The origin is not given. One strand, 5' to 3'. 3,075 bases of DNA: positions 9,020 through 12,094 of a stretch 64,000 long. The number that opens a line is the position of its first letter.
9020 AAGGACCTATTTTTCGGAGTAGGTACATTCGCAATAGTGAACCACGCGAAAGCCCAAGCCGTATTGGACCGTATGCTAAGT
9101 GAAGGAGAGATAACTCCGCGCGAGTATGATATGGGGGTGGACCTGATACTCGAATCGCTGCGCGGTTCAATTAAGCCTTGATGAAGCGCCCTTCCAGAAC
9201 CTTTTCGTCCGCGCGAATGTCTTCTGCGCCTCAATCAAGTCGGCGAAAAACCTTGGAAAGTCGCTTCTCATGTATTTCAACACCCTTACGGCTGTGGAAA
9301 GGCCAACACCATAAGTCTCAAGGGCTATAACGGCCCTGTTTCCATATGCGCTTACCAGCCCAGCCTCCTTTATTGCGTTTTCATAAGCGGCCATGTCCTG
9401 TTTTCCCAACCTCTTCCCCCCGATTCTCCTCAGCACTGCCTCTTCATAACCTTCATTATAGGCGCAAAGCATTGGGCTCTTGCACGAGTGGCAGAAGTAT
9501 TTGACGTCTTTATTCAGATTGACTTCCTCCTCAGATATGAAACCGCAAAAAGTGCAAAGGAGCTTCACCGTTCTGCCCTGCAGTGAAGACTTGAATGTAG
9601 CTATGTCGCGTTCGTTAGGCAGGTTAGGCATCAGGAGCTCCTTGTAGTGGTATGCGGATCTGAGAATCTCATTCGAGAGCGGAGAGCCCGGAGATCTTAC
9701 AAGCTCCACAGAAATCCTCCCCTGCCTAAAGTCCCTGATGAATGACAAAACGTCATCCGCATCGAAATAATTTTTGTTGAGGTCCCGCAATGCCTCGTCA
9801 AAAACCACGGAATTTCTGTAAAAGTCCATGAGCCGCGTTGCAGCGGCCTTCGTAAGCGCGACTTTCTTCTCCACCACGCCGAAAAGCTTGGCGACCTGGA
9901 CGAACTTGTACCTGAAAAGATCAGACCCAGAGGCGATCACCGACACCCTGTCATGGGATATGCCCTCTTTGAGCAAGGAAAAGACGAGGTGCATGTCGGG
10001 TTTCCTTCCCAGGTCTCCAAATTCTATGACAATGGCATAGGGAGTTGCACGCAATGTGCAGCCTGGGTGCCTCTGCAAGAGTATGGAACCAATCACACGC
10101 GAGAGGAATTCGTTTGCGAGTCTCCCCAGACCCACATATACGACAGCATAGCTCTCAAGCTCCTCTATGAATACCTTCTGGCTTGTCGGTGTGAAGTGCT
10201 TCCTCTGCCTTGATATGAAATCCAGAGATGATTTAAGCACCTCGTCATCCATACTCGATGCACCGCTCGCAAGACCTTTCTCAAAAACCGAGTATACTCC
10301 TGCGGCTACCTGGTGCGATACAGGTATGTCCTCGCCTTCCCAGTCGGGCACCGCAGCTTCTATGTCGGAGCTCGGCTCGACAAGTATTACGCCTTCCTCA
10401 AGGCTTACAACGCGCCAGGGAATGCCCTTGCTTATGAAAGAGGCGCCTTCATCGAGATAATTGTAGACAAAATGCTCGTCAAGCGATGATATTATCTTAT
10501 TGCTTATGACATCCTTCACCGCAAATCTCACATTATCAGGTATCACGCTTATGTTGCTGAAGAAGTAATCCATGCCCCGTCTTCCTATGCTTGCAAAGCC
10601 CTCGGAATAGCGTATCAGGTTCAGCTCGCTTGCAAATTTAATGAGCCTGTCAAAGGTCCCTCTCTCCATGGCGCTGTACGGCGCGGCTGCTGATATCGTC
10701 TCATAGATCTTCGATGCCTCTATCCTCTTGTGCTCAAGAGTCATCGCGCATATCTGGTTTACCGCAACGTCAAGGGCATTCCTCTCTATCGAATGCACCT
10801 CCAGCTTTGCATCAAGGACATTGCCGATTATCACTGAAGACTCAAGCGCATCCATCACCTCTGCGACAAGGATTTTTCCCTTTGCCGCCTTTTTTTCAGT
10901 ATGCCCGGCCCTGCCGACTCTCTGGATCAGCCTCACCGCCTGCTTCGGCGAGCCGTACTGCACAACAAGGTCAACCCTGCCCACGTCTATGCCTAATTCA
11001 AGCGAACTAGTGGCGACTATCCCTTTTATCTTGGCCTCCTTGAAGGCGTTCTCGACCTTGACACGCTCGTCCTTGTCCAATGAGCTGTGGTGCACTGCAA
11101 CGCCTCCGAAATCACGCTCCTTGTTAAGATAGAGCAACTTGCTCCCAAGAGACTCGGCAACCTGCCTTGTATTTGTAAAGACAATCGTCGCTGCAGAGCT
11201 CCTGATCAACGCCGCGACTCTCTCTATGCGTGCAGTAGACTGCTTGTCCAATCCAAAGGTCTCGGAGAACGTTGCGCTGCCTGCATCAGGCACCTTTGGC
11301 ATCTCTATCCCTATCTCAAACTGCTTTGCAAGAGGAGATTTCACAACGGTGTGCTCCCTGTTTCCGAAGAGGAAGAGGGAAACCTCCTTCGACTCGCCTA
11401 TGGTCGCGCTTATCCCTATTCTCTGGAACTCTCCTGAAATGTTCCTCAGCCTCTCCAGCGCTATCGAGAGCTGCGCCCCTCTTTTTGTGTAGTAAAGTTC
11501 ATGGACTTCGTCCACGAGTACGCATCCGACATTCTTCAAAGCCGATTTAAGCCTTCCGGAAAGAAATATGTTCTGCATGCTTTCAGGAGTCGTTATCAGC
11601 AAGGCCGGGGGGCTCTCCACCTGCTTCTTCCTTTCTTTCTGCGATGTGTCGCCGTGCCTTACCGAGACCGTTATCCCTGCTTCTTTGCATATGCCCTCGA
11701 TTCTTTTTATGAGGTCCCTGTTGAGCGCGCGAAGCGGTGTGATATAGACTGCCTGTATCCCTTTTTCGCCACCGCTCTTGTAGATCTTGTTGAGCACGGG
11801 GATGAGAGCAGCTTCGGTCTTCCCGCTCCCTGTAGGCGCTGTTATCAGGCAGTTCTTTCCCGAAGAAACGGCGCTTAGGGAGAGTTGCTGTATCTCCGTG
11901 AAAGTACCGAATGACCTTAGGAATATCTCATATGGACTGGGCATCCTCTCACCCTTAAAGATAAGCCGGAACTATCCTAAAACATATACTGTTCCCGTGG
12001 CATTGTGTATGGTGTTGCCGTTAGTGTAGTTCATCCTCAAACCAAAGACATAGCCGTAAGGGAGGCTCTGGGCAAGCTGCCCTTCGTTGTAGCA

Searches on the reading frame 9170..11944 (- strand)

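Call 47: search_protein_families(library=pfam, proteins=[window:9170-11944:-], max_evalue=0.00001)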
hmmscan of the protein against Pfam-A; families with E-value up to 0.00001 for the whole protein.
window:9170-11944:- (925 aa): 5 families
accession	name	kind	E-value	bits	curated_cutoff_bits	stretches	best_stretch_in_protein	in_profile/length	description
PF00270.35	DEAD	-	2.2e-36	125.6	26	1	16-184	1-162/167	DEAD/DEAH box helicase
PF00271.37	Helicase_C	-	6.9e-23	81.5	23.5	1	241-348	4-108/110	Helicase conserved C-terminal domain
PF08494.16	DEAD_assoc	-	7.1e-17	62.3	23.5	1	586-756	2-190/191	DEAD/H associated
PF19306.5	WH_Lhr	-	3.1e-12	46.6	27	1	377-527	4-163/168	Large helicase-related protein, winged helix domain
PF04851.21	ResIII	-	2.5e-10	41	22.5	1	27-182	21-162/164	Type III restriction enzyme, res subunit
